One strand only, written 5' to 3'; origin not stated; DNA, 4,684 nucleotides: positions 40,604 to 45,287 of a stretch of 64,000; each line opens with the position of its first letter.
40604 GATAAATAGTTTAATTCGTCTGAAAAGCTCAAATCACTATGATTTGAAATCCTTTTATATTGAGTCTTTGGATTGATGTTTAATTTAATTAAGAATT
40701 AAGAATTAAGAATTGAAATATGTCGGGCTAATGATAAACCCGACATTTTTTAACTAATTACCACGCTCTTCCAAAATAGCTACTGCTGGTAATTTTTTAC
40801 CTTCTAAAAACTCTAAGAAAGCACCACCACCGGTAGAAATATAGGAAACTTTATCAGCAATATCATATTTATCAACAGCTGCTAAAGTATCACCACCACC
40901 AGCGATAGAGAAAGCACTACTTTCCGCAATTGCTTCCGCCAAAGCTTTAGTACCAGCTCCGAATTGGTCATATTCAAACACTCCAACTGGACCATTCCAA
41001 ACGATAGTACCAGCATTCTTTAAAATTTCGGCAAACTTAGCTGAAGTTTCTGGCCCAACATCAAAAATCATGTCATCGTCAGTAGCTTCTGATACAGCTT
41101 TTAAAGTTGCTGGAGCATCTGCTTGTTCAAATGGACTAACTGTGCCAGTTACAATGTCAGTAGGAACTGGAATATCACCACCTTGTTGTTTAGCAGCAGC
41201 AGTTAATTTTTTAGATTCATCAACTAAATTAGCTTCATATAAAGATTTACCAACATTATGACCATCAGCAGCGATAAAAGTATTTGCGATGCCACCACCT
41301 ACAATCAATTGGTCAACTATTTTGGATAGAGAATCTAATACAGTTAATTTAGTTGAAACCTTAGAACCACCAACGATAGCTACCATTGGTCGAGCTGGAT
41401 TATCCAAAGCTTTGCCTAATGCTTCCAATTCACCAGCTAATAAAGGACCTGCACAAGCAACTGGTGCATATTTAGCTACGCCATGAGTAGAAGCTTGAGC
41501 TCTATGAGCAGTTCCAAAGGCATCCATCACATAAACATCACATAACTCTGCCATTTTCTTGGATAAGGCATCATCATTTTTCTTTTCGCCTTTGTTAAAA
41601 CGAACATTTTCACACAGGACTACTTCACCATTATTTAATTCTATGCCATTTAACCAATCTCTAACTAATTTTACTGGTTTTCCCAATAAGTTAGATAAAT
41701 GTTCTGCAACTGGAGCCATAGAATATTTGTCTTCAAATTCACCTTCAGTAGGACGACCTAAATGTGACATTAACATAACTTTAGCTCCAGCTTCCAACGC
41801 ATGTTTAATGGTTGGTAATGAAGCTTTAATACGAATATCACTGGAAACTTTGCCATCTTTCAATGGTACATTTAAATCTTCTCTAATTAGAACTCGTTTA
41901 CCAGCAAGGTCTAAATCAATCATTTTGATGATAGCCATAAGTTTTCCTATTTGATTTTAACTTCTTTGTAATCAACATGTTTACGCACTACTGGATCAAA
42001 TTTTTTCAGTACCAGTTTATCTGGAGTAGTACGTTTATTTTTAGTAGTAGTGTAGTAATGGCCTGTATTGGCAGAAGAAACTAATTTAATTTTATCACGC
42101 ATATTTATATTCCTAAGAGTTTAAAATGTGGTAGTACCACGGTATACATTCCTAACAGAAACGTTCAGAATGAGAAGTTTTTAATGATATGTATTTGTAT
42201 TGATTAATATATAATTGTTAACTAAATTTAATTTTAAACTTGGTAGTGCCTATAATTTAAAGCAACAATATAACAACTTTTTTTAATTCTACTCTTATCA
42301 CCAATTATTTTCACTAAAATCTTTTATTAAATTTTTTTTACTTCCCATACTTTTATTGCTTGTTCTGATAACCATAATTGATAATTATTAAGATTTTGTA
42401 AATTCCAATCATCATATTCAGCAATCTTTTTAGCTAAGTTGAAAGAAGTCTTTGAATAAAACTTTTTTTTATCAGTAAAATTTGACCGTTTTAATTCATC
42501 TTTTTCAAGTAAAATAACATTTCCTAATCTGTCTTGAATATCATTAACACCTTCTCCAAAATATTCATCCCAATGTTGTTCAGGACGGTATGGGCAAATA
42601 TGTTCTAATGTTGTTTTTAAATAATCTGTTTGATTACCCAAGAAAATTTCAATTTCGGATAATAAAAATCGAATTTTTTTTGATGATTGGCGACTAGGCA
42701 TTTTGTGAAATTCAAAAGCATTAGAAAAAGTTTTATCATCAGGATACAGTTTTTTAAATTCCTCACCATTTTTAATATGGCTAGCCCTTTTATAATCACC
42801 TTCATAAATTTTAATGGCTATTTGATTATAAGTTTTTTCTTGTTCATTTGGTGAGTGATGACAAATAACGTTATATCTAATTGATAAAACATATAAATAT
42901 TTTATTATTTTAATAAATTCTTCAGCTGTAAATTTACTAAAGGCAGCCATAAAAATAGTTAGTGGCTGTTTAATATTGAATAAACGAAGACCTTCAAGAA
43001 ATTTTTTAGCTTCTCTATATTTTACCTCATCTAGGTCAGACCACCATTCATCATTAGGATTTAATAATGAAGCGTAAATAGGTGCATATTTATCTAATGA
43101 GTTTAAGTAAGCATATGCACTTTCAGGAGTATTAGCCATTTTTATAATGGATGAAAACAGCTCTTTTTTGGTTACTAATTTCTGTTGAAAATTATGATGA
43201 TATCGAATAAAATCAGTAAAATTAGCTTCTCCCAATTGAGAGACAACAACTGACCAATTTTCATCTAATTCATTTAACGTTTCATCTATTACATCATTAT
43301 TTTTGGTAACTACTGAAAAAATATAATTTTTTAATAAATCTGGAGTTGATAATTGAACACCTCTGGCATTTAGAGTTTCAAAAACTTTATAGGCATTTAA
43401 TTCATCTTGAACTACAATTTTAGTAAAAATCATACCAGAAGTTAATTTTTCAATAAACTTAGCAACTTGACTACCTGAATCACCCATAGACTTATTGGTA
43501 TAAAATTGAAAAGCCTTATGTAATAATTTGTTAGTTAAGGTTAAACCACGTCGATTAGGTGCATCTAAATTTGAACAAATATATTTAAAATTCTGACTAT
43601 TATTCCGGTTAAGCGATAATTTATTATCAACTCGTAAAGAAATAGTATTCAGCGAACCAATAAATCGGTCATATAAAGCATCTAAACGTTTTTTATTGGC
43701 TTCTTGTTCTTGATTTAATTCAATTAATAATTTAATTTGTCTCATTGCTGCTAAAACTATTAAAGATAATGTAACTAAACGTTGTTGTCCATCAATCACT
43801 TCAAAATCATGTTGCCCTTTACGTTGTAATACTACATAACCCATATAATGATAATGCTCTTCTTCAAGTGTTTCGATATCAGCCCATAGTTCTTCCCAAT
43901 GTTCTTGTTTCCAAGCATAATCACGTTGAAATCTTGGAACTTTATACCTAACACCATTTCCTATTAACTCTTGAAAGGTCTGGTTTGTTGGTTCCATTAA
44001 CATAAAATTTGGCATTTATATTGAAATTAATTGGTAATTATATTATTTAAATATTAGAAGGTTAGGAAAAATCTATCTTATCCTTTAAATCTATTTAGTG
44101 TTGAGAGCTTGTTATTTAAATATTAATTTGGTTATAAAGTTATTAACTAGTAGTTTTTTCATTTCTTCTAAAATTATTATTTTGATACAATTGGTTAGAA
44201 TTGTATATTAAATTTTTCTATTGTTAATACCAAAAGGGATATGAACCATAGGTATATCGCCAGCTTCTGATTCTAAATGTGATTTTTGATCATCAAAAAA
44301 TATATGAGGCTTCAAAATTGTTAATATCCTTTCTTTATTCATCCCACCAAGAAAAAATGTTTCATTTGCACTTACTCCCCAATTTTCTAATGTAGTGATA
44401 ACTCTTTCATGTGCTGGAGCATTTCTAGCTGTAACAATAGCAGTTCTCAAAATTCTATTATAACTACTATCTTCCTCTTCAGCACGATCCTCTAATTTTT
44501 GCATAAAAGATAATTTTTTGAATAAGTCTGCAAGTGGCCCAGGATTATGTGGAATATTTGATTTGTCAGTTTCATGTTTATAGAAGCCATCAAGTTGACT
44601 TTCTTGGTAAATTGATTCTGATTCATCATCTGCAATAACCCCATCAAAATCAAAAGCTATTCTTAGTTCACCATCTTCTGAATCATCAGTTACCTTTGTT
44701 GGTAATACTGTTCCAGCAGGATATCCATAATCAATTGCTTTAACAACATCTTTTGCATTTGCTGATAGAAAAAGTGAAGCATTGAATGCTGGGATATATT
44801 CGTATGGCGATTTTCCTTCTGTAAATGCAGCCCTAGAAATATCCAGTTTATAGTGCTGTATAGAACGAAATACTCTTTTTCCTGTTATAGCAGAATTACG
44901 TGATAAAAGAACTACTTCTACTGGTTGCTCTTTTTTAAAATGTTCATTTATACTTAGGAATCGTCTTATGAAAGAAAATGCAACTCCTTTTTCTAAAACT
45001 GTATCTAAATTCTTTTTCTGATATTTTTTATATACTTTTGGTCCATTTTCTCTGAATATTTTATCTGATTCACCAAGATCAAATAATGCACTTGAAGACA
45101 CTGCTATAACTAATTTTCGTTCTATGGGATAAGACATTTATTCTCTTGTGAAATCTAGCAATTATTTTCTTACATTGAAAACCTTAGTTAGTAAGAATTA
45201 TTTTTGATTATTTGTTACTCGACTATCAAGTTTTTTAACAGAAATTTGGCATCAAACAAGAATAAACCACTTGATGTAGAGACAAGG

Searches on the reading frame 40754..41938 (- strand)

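Call 15: search_protein_families(library=pfam, proteins=[window:40754-41938:-])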
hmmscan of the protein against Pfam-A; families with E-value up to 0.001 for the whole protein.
window:40754-41938:- (394 aa): 1 family
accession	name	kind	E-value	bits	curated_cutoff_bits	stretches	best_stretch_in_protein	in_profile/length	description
PF00162.24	PGK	-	2.3e-147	491.4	27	1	8-381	3-379/379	Phosphoglycerate kinase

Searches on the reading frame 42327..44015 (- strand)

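Call 15: search_protein_families(library=pfam, proteins=[window:42327-44015:-])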
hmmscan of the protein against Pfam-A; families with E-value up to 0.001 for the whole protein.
window:42327-44015:- (562 aa): 2 families
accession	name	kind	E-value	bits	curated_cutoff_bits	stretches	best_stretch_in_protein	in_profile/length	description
PF03235.19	GmrSD_N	-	3.2e-36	125.8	33.2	1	16-233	3-199/199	GmrSD restriction endonuclease, N-terminal domain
PF07510.16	GmrSD_C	-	1.1e-13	51.7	23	1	424-550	1-136/138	GmrSD restriction endonucleases, C-terminal domain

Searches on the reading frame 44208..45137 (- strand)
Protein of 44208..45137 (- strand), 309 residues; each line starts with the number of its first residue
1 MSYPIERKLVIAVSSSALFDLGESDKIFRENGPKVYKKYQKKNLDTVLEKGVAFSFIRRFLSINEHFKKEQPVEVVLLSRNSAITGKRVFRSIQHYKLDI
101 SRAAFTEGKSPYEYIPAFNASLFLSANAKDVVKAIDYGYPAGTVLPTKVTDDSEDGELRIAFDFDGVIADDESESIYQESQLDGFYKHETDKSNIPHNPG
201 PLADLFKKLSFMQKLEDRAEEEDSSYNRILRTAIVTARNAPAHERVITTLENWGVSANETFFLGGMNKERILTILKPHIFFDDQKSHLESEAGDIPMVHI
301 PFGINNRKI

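Call 15: search_protein_families(library=pfam, proteins=[window:44208-45137:-])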
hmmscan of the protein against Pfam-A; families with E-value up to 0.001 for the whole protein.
window:44208-45137:- (309 aa): 1 family
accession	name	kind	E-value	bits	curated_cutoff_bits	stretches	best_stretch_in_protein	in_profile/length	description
PF06189.17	5-nucleotidase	-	5.3e-130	433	28.2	1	1-306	1-301/302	5'-nucleotidase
